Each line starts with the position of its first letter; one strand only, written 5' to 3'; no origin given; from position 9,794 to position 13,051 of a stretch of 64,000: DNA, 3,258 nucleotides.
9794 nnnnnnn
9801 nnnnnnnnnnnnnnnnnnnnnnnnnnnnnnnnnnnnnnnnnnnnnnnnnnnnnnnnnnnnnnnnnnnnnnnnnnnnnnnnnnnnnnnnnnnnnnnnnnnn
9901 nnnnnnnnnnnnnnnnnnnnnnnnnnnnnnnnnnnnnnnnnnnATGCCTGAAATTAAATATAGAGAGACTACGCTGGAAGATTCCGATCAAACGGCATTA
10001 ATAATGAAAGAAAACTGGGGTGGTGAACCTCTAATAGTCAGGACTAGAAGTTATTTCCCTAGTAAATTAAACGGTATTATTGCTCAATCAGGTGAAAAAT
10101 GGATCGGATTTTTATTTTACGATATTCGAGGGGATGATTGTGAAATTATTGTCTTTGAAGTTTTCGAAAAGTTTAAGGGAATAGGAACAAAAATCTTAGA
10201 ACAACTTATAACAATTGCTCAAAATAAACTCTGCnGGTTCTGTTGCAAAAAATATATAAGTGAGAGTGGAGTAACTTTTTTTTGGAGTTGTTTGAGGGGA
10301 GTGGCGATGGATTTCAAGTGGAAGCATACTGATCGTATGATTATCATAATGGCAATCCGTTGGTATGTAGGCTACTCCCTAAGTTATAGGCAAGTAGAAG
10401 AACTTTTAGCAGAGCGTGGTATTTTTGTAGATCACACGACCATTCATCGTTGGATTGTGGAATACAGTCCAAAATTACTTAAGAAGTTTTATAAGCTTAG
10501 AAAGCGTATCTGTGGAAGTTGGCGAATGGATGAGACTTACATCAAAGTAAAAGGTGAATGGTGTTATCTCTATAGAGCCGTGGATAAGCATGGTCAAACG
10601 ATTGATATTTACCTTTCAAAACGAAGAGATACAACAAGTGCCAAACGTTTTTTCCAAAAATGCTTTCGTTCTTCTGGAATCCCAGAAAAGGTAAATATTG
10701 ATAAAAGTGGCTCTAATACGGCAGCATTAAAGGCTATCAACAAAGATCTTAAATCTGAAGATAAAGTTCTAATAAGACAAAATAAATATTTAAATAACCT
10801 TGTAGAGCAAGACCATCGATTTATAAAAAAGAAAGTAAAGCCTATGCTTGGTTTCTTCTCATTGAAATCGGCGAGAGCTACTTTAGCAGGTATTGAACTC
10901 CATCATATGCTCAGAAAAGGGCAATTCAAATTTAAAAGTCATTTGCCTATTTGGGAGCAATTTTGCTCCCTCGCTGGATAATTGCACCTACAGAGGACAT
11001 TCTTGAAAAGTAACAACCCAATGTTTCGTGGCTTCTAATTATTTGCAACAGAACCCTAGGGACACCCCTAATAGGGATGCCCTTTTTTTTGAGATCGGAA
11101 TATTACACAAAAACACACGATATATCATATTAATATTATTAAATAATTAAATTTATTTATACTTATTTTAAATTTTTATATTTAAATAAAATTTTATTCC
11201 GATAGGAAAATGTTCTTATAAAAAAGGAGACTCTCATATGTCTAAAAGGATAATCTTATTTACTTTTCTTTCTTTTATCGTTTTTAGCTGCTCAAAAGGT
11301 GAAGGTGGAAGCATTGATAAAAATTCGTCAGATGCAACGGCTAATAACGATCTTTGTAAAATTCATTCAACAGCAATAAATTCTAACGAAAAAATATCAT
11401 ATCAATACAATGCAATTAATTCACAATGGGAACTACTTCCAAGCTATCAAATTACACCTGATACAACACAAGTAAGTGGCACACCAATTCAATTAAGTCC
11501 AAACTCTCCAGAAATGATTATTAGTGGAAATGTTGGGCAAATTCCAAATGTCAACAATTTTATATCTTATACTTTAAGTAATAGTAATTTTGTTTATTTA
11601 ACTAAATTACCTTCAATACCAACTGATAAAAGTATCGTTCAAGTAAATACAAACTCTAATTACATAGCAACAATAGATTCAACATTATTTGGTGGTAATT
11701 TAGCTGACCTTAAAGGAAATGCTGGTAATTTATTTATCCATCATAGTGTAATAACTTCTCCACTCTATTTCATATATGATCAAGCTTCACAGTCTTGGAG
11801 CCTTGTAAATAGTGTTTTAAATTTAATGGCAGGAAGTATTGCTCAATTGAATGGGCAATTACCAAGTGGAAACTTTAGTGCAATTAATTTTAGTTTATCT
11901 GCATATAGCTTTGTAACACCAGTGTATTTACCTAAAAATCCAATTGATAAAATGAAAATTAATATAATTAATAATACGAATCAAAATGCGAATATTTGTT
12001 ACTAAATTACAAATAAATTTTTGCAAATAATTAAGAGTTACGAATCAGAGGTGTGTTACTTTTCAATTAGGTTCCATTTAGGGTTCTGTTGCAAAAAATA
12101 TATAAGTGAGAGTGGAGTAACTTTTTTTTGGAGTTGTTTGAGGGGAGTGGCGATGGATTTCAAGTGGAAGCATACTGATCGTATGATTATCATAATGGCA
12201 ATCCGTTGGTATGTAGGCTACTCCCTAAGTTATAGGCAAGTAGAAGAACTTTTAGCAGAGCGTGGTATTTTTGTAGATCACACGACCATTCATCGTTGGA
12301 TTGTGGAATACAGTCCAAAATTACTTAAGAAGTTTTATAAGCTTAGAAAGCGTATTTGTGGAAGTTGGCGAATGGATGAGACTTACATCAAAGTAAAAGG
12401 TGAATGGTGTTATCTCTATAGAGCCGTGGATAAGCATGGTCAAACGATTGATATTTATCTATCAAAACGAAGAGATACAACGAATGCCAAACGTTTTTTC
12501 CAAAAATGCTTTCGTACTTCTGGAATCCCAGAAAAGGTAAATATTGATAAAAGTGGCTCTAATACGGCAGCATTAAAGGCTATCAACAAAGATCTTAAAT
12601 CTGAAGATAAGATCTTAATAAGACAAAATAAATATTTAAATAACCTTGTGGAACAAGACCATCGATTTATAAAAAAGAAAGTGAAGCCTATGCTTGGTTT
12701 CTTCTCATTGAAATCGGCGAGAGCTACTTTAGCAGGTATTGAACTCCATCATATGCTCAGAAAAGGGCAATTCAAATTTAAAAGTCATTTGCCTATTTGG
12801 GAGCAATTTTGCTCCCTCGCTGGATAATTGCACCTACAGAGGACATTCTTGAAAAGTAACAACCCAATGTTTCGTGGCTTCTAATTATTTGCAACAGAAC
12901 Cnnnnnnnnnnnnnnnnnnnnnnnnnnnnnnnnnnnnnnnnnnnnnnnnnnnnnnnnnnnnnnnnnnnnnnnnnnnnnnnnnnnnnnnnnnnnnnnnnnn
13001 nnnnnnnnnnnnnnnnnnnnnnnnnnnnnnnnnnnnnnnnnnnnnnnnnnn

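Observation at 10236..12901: A lipoprotein gene carried as an IS6 translocatable unit and present in three identical copies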

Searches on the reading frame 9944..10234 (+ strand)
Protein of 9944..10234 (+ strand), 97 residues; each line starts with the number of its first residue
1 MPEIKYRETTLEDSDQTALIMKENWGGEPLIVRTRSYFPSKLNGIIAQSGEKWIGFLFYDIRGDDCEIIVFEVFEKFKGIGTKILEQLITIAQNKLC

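Call 9: search_protein_families(library=pfam, proteins=[window:9944-10234:+], max_evalue=0.01)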
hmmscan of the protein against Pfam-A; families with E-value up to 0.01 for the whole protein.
window:9944-10234:+ (97 aa): 1 family
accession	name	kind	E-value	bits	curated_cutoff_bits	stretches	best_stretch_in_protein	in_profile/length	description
PF00583.31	Acetyltransf_1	-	0.0015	19.2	20.7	1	43-95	34-91/116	Acetyltransferase (GNAT) family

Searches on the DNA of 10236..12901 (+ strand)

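Call 8: search_dna_similar(query=window:10236-12901:+, collection=plasmids, mode=near, max_rows=20)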
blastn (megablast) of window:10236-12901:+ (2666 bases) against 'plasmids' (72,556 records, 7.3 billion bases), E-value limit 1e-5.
No match.

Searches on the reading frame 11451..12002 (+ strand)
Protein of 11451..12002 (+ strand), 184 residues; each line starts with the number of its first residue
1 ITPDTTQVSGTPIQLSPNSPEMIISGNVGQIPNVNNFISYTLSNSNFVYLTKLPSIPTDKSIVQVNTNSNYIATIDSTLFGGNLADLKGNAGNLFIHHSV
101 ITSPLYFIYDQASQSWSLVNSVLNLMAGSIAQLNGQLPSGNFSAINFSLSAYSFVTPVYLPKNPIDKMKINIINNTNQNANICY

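Call 64: predict_structure(alignment_id=A3)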
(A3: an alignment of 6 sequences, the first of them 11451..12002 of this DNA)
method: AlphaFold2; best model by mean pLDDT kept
length: 184 residues; sequences in the alignment: 6
mean_pLDDT: 65.7   pTM: 0.66
mean pLDDT of the five models: 65.7, 61.3, 58.6, 56.1, 55.0
residues with pLDDT >= 90: 0; 70-90: 79; 50-70: 77; < 50: 28
segments of 3 or more residues with pLDDT < 50: 7-11, 20-29, 45-49, 97-100
pLDDT, mean of each block of 10 residues (from residue 1): 50 50 44 62 53 75 68 62 61 50 73 81 70 75 76 69 83 76 80
secondary structure, 60 per line:
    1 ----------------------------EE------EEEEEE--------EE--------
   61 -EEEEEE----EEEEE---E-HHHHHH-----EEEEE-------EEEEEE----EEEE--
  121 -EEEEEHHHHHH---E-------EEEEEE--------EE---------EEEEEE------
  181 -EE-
elements in order: E37-42 E62-67 E72-76 H82-87 E93-97 E105-110 E115-118 E122-126 H127-132 E144-149 E169-174
